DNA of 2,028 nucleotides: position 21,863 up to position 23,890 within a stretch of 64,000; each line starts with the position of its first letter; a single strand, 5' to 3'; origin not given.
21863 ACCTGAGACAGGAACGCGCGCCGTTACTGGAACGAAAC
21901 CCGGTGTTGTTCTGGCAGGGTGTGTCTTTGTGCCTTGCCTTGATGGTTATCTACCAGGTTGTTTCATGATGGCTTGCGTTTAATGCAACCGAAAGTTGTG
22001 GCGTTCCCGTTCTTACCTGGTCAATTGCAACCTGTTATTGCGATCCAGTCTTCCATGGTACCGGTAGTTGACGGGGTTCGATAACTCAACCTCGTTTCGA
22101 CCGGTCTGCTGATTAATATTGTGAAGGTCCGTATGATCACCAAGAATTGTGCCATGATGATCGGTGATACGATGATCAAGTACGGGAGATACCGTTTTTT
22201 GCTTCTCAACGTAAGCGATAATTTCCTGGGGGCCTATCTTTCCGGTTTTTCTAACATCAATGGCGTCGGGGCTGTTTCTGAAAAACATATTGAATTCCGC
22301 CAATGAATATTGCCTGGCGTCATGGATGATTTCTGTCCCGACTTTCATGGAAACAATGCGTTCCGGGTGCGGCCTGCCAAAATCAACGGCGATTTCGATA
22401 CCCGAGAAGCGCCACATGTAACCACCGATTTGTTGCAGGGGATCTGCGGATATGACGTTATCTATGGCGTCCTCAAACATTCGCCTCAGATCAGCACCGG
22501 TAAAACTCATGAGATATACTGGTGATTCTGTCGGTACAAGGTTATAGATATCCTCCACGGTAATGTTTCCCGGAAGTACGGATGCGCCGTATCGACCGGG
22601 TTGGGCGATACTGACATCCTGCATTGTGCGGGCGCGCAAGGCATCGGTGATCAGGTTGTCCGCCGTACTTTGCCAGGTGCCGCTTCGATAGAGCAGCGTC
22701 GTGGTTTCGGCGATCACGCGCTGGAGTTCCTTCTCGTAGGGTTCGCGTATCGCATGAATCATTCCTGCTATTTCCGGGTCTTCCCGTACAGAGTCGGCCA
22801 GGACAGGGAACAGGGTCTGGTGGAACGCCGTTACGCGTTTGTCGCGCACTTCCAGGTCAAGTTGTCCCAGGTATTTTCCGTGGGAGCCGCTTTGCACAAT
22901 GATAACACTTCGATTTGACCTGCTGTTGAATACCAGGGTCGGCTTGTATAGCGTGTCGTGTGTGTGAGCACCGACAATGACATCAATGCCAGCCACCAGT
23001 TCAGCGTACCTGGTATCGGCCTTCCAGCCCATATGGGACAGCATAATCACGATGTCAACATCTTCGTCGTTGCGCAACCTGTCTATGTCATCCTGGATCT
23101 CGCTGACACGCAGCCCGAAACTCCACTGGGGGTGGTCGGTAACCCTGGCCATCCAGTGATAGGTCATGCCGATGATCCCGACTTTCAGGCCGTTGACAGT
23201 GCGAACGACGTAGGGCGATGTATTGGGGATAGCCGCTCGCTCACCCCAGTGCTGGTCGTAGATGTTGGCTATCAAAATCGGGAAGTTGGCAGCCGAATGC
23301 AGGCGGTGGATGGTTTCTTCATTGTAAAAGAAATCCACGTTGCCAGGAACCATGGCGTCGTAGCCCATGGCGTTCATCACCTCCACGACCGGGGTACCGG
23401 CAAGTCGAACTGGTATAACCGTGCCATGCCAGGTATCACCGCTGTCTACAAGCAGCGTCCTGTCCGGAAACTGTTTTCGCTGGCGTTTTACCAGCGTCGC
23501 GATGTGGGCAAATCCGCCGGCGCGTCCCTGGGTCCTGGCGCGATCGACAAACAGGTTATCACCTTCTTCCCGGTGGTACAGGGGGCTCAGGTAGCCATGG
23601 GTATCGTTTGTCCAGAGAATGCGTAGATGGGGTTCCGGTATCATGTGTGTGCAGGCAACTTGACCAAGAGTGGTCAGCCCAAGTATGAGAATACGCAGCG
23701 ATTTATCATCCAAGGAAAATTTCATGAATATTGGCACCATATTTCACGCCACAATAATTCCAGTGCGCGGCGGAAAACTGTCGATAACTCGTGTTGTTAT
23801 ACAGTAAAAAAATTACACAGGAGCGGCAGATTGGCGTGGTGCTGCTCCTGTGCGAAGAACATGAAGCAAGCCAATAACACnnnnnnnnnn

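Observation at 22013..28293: Regulator-linked cluster of exported proteins: ankyrin repeats, DsrE-like, UshA-like phosphoesterase, and a divergent double-thioredoxin protein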

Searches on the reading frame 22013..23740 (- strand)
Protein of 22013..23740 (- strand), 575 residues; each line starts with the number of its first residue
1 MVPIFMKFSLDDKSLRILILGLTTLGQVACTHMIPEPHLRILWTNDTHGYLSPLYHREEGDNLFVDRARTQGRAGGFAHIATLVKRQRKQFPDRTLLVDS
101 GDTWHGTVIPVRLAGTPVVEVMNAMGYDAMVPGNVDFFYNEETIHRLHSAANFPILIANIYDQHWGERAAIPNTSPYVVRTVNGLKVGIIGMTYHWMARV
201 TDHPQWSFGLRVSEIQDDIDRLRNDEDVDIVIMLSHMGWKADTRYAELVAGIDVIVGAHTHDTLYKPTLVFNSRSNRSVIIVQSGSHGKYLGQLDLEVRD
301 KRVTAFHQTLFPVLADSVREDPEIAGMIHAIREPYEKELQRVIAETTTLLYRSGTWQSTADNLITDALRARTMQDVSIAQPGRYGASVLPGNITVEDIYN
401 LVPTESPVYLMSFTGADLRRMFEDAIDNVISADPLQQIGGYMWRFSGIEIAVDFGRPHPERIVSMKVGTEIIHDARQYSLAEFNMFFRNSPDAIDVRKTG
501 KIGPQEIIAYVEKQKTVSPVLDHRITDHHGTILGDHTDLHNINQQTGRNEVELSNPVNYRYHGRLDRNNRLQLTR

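Call 3: search_protein_families(library=pfam, proteins=[window:22013-23740:-], max_evalue=0.01)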
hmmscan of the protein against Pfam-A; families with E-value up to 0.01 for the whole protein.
window:22013-23740:- (575 aa): 3 families
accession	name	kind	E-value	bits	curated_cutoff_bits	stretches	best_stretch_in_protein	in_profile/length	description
PF02872.23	5_nucleotid_C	-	1.1e-18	68.3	23.6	1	353-481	17-141/158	5'-nucleotidase, C-terminal domain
PF00149.33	Metallophos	-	3.6e-09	37.8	21.5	1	39-261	1-189/191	Calcineurin-like phosphoesterase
PF09587.15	PGA_cap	-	2.8e-05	24.2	27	1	164-261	110-231/255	Bacterial capsule synthesis protein PGA_cap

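Call 4: search_protein_families(library=ncbifam, proteins=[window:22013-23740:-], max_evalue=0.01)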
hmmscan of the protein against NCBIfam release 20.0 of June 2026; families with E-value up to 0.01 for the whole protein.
window:22013-23740:- (575 aa): 14 families
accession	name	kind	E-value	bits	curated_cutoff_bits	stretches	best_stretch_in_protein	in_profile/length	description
TIGR04486.1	thiosulf_SoxB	equivalog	1.2e-111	373.7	550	1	64-518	104-544/556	thiosulfohydrolase SoxB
NF006934.0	PRK09419.1-1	subfamily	4.7e-40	137.1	1646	1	75-541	650-1118/1174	multifunctional 2',3'-cyclic-nucleotide 2'-phosphodiesterase/3'-nucleotidase/5'-nucleotidase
NF007109.1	PRK09558.1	equivalog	1.4e-34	119.8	600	1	39-484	36-502/550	bifunctional UDP-sugar hydrolase/5'-nucleotidase UshA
NF006937.0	PRK09419.1-4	equivalog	1.1e-33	115.8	2554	2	174-468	788-1084/1411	multifunctional 2',3'-cyclic-nucleotide 2'-phosphodiesterase/3'-nucleotidase/5'-nucleotidase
NF006935.0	PRK09419.1-2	equivalog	1.4e-28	99.1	2801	2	175-467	810-1104/1445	multifunctional 2',3'-cyclic-nucleotide 2'-phosphodiesterase/3'-nucleotidase/5'-nucleotidase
TIGR01530.1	nadN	equivalog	1.5e-25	89.8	436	2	39-263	1-218/550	NAD nucleotidase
NF041198.1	UshA_like_PCGU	equivalog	3.7e-24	85.2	275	1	75-302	47-272/519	UshA-like (seleno)protein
NF040549.1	Nt5e_LPXTG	exception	1.4e-20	73.2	1050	1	37-348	97-400/731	cell surface ecto-5'-nucleotidase Nt5e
NF006936.0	PRK09419.1-3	equivalog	3.7e-15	54.6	2542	1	74-455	731-1127/1212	multifunctional 2',3'-cyclic-nucleotide 2'-phosphodiesterase/3'-nucleotidase/5'-nucleotidase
NF006938.0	PRK09420.1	equivalog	1e-12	47.3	486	1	26-298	12-303/648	bifunctional 2',3'-cyclic-nucleotide 2'-phosphodiesterase/3'-nucleotidase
TIGR01390.1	CycNucDiestase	equivalog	3.3e-11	42.4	883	1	74-268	28-245/626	2',3'-cyclic-nucleotide 2'-phosphodiesterase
NF008871.0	PRK11907.1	equivalog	1.9e-09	36.2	1266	1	74-239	141-321/814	bifunctional 2',3'-cyclic-nucleotide 2'-phosphodiesterase/3'-nucleotidase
NF049981.1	UshA_like_Sel_2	equivalog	0.00011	21.8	140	1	213-328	145-261/262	UshA-like (seleno)protein family 2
NF006933.0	PRK09418.1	equivalog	0.00019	19.8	1419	1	77-164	68-168/780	bifunctional 2',3'-cyclic-nucleotide 2'-phosphodiesterase/3'-nucleotidase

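Call 6: search_solved_structures(query=window:22013-23740:-, max_evalue=0.00001, show_alignments=1)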
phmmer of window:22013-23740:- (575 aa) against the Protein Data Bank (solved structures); distinct sequences matched with E-value up to 0.00001: 38.
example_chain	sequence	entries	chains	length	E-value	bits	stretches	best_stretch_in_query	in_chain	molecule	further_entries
4uwq_A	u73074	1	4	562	6.8e-44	153.8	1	64-483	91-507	SULFUR OXIDATION PROTEIN SOXB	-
2wdc_A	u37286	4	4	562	1.5e-43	152.6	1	64-483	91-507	SULFUR OXIDATION PROTEIN SOXB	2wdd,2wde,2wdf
4h2f_A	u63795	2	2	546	7.1e-32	114.1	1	35-467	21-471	5'-nucleotidase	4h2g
4h1y_P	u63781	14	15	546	8.5e-32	113.8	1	35-467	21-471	5'-nucleotidase | 5'-nucleotidase, ecto (CD73), isoform CRA_a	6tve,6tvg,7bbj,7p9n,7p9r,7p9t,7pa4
4h2b_A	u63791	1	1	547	9.7e-32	113.6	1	36-467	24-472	5'-nucleotidase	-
6xuq_A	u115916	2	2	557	1.1e-31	113.5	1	37-467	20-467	5'-nucleotidase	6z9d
7qgm_A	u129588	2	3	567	1.7e-31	112.8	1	38-467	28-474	5'-nucleotidase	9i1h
6xue_A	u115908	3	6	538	2.1e-31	112.5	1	39-467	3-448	5'-nucleotidase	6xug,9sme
4h2i_A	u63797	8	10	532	2.1e-31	112.5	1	39-467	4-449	5'-nucleotidase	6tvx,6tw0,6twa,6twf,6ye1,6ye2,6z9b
6s7f_A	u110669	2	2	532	2.1e-31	112.5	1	39-467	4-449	5'-nucleotidase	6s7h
9hd5_A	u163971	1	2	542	2.2e-31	112.5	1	39-467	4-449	5'-nucleotidase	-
7qgo_A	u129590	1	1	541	2.3e-31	112.4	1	39-467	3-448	5'-nucleotidase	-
7qga_A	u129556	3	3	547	2.4e-31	112.3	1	39-467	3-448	5'-nucleotidase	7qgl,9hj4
6hxw_A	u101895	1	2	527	2.4e-31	112.3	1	39-529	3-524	5'-nucleotidase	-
9hjg_A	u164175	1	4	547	2.5e-31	112.3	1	39-467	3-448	5'-nucleotidase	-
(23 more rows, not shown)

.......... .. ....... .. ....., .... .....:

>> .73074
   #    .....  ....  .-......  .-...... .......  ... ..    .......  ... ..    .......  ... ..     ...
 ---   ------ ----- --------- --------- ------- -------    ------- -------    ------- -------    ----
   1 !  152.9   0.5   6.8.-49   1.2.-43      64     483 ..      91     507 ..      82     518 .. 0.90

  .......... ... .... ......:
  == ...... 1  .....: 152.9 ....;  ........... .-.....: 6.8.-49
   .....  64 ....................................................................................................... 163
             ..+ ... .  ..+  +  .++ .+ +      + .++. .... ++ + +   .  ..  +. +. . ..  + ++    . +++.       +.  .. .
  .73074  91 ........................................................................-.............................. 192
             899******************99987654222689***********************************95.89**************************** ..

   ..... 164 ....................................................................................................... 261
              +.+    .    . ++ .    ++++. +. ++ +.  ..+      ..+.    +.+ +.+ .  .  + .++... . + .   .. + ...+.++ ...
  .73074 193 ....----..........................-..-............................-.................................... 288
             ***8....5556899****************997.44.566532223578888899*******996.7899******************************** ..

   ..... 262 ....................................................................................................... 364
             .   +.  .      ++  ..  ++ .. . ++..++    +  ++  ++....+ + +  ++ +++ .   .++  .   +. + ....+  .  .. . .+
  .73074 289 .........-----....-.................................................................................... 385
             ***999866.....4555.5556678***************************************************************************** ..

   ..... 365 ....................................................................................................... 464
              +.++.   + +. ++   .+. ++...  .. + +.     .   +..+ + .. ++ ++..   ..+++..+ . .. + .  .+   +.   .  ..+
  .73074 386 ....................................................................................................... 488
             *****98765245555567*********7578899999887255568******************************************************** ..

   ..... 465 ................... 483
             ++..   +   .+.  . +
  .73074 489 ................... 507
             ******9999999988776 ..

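Call 7: find_homologous_proteins(query=window:22013-23740:-, max_evalue=1e-20)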
Query window:22013-23740:- (575 aa): 1253 proteins with E <= 1e-20 among 8000 candidates; the best 120 are listed.
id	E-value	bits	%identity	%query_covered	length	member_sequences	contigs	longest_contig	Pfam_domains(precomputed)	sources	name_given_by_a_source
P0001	0.0e+0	1313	100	99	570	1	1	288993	PF00149.34,PF02872.24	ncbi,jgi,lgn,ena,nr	ncbi:MAG: bifunctional metallophosphatase/5'-nucleotidase [Gammaproteobacteria bacterium]|nr:bifunct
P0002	4.1e-257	873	65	96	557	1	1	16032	PF00149.34,PF02872.24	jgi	-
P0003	5.1e-257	872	64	97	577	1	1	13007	PF09587.16,PF00149.34,PF02872.24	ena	-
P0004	1.2e-256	871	66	95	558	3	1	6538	PF09587.16,PF00149.34,PF02872.24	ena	-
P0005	3.7e-256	869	67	93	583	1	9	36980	PF09587.16,PF00149.34,PF02872.24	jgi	jgi:S-sulfosulfanyl-L-cysteine sulfohydrolase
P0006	5.4e-256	869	64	97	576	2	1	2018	PF09587.16,PF00149.34,PF02872.24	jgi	jgi:sulfur-oxidizing protein SoxB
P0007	5.3e-255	866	66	93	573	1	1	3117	PF00149.34,PF02872.24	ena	-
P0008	1.8e-254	864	64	97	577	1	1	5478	PF09587.16,PF00149.34,PF02872.24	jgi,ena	-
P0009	1.9e-254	864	65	97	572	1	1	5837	PF09587.16,PF00149.34,PF02872.24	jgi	jgi:sulfur-oxidizing protein SoxB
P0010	3.1e-254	863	66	93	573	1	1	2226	PF00149.34,PF02872.24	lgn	-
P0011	7.4e-254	862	64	95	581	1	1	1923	PF09587.16,PF00149.34,PF02872.24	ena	-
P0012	8.4e-254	862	65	97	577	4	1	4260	PF00149.34,PF02872.24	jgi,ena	-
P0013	1.1e-253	861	64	97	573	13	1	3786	PF00149.34,PF02872.24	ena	-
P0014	1.4e-253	861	63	98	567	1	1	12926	PF00149.34,PF02872.24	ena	-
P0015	2.3e-253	860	67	93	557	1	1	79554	PF09587.16,PF00149.34,PF02872.24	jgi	-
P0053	2.6e-241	820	60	97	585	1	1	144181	PF00149.34,PF02872.24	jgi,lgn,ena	-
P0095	1.3e-232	792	63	93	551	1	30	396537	PF00149.34,PF02872.24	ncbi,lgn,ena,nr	ncbi:MAG: 5'-nucleotidase C-terminal domain-containing protein [Chromatiales bacterium]|nr:5'-nucleo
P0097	5.9e-231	786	60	97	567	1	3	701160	PF00149.34,PF02872.24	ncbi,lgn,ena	-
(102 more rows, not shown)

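Call 9: find_encoding_contigs(protein=P0095, flank=9000, max_places=2)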
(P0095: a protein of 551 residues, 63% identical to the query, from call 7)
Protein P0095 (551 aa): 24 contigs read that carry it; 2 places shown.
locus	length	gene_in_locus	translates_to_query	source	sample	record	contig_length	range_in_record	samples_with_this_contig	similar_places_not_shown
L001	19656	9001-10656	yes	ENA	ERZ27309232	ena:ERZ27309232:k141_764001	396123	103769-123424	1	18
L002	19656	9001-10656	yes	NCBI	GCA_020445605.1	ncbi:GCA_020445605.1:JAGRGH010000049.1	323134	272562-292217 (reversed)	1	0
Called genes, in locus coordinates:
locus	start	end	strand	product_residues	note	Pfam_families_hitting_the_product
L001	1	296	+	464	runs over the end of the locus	PF02233:PNTB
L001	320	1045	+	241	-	PF08242:Methyltransf_12 (weak), PF13649:Methyltransf_25 (faint)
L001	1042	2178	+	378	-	PF01757:Acyl_transf_3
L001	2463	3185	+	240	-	PF07015:VirC1, PF09140:MipZ (weak), PF10609:ParA, PF13614:AAA_31, PF01656:CbiA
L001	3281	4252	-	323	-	PF01134:GIDA (faint), PF03486:HI0933_like (faint), PF07992:Pyr_redox_2, PF13738:Pyr_redox_3, PF00070:Pyr_redox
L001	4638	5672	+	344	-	PF05222:AlaDh_PNT_N, PF01262:AlaDh_PNT_C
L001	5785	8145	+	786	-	PF13491:FtsK_4TM, PF17854:FtsK_alpha, PF01580:FtsK_SpoIIIE, PF09397:FtsK_gamma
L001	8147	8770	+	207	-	PF03548:LolA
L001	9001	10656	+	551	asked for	PF00149:Metallophos, PF02872:5_nucleotid_C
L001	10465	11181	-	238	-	-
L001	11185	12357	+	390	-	PF00004:AAA, PF05496:RuvB_N, PF07728:AAA_5 (faint), PF13191:AAA_16 (faint), PF13401:AAA_22 (faint), PF16193:AAA_assoc_2, PF12002:MgsA_C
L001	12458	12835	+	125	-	PF02537:CRCB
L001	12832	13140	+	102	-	PF02641:DUF190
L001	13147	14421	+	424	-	PF02403:Seryl_tRNA_N, PF00587:tRNA-synt_2b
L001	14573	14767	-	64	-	-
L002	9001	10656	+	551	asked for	PF00149:Metallophos, PF02872:5_nucleotid_C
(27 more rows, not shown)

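Call 10: find_encoding_contigs(protein=P0097, flank=9000, max_places=2)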
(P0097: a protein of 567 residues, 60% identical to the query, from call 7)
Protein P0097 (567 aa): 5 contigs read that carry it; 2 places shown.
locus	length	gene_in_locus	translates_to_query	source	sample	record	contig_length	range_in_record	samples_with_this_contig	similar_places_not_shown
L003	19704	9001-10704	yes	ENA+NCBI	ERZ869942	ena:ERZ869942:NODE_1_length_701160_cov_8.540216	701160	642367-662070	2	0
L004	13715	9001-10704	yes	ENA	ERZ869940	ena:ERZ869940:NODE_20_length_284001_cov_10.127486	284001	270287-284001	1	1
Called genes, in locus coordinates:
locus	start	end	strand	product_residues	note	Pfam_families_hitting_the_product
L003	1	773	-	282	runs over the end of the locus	-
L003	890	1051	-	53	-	-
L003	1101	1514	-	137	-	PF11969:DcpS_C, PF01230:HIT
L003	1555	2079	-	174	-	-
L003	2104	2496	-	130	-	-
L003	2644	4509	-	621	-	PF00890:FAD_binding_2, PF02910:Succ_DH_flav_C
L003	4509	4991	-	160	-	PF12797:Fer4_2 (faint), PF12837:Fer4_6 (faint), PF13183:Fer4_8 (faint), PF13237:Fer4_10 (weak), PF12838:Fer4_7, PF13187:Fer4_9, PF00037:Fer4 (weak), PF12139:APS-reductase_C, +4 more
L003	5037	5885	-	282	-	-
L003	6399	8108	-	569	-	PF00486:Trans_reg_C, PF13428:TPR_14 (faint), PF07719:TPR_2 (faint), PF00515:TPR_1 (faint), PF13414:TPR_11 (faint), PF13431:TPR_17 (faint), PF13432:TPR_16 (weak), PF14559:TPR_19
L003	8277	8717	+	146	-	-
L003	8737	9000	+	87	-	PF10591:SPARC_Ca_bdg (weak), PF13499:EF-hand_7 (faint), PF00036:EF-hand_1 (faint), PF13202:EF-hand_5 (faint), PF13405:EF-hand_6 (faint)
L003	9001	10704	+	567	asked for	PF00149:Metallophos, PF02872:5_nucleotid_C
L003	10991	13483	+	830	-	PF00989:PAS, PF08447:PAS_3, PF08448:PAS_4, PF13188:PAS_8, PF13426:PAS_9, PF13426:PAS_9, PF00990:GGDEF, PF00563:EAL, +1 more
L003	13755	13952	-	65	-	-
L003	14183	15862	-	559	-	PF00749:tRNA-synt_1c, PF03950:tRNA-synt_1c_C, PF20974:tRNA-synt_1c_C2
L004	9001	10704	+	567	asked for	PF00149:Metallophos, PF02872:5_nucleotid_C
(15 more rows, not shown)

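Call 11: find_encoding_contigs(protein=P0053, flank=9000, max_places=2)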
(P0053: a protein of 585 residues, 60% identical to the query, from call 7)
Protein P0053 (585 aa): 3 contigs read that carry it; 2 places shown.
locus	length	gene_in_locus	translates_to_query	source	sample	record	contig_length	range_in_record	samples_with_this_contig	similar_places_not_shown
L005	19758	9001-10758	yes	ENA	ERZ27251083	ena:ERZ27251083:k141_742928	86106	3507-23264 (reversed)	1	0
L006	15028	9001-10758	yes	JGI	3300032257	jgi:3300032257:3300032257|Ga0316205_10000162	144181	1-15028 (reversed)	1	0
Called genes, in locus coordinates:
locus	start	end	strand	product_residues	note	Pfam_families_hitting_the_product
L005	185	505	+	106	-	-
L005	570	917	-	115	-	PF00085:Thioredoxin, PF13098:Thioredoxin_2, PF13899:Thioredoxin_7, PF13905:Thioredoxin_8 (faint)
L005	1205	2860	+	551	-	PF02776:TPP_enzyme_N, PF00205:TPP_enzyme_M, PF02775:TPP_enzyme_C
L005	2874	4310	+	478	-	PF00171:Aldedh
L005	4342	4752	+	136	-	PF01894:YjbQ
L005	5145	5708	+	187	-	PF02635:DsrE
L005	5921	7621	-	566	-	PF00486:Trans_reg_C, PF13428:TPR_14 (faint), PF00515:TPR_1 (faint), PF07719:TPR_2 (faint), PF13181:TPR_8 (faint), PF13414:TPR_11 (faint), PF13432:TPR_16 (weak), PF14559:TPR_19 (weak), +2 more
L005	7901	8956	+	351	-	-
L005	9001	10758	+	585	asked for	PF00149:Metallophos, PF02872:5_nucleotid_C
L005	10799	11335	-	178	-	PF00149:Metallophos (weak), PF12850:Metallophos_2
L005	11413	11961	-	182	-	PF00719:Pyrophosphatase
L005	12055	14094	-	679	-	PF03030:H_PPase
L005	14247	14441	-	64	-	-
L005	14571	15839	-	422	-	PF00365:PFK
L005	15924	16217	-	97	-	-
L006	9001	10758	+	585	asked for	PF00149:Metallophos, PF02872:5_nucleotid_C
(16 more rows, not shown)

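Call 15: find_related_loci(query=A1, collection=genome_contigs, flank=10000)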
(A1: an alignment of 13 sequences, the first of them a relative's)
Query A1 (570 aa) in genome_contigs; peptide patterns used: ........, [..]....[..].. (x = any residue, [..] = any of these).
368 stretches matched a pattern; 185 encode a relative of the query (tblastn E <= 1e-3); the best 80 are kept; 80 distinct loci.
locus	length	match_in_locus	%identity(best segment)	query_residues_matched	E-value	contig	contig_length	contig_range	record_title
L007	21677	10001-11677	64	12-570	0e+0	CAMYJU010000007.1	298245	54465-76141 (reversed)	MAG: uncultured Gammaproteobacteria bacterium isolate ES_Gamma_036 genome assembly, contig: scaffold_75, whole genome sh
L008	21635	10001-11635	63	24-568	0e+0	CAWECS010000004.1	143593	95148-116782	MAG: uncultured Gammaproteobacteria bacterium isolate MFD03551.bin.2.28 genome assembly, contig: contig_17049, whole gen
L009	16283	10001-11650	63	9-566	0e+0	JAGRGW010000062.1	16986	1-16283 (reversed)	MAG: Gammaproteobacteria bacterium isolate HKST-UBA184 2010_19093, whole genome shotgun sequence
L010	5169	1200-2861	62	12-568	0e+0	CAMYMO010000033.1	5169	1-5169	MAG: uncultured Ectothiorhodospiraceae bacterium isolate ES_Gamma_063 genome assembly, contig: NODE_11646_length_5169_co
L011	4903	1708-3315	65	32-568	0e+0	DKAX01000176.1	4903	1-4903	MAG TPA_asm: Proteobacteria bacterium UBA6915 UBA6915_contig_20270, whole genome shotgun sequence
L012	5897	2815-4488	60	9-568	0e+0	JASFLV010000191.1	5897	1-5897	MAG: Thioalkalispiraceae bacterium isolate D0817M20remetaG_Bin_170 D0817M20remetaG_FD_scaffold_3678_c1, whole genome sho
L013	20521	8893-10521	63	24-566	0e+0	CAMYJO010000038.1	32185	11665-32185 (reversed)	MAG: uncultured Gammaproteobacteria bacterium isolate ES_Gamma_034 genome assembly, contig: scaffold_1957, whole genome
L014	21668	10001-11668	60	10-568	0e+0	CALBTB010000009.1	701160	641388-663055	MAG TPA_asm: uncultured Gammaproteobacteria bacterium isolate SRR7515933_bin.16_CONCOCT_v1.1_MAG genome assembly, contig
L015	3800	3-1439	63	88-566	0e+0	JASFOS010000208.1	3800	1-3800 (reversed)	MAG: Thioalkalispiraceae bacterium isolate D0819M12metaG_Bin_163 D0819M12metaG_FD_scaffold_6610_c1, whole genome shotgun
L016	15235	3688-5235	56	2-568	0e+0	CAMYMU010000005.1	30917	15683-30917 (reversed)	MAG: uncultured Ectothiorhodospiraceae bacterium isolate ES_Gamma_071 genome assembly, contig: scaffold_1060, whole geno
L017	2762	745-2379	54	29-570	0e+0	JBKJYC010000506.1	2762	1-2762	MAG: Usitatibacter sp. isolate swi_bin.197 k127_12920858, whole genome shotgun sequence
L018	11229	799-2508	51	8-570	0e+0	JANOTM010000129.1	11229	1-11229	MAG: Gammaproteobacteria bacterium isolate VAR_39_metabat_293 VAR_39_k141_4605829, whole genome shotgun sequence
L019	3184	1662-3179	55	29-531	0e+0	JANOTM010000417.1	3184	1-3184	MAG: Gammaproteobacteria bacterium isolate VAR_39_metabat_293 VAR_39_k141_6808009, whole genome shotgun sequence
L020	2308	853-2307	56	31-512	0e+0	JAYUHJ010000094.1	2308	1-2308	MAG: Hyphomicrobiales bacterium isolate GFS_8374 GFS_8374_93, whole genome shotgun sequence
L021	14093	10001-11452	48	34-524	3e-153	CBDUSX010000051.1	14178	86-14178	MAG TPA_asm: uncultured bacterium isolate SRR22302371_metabat2_53 genome assembly, contig: ERZ26661859.3059, whole genom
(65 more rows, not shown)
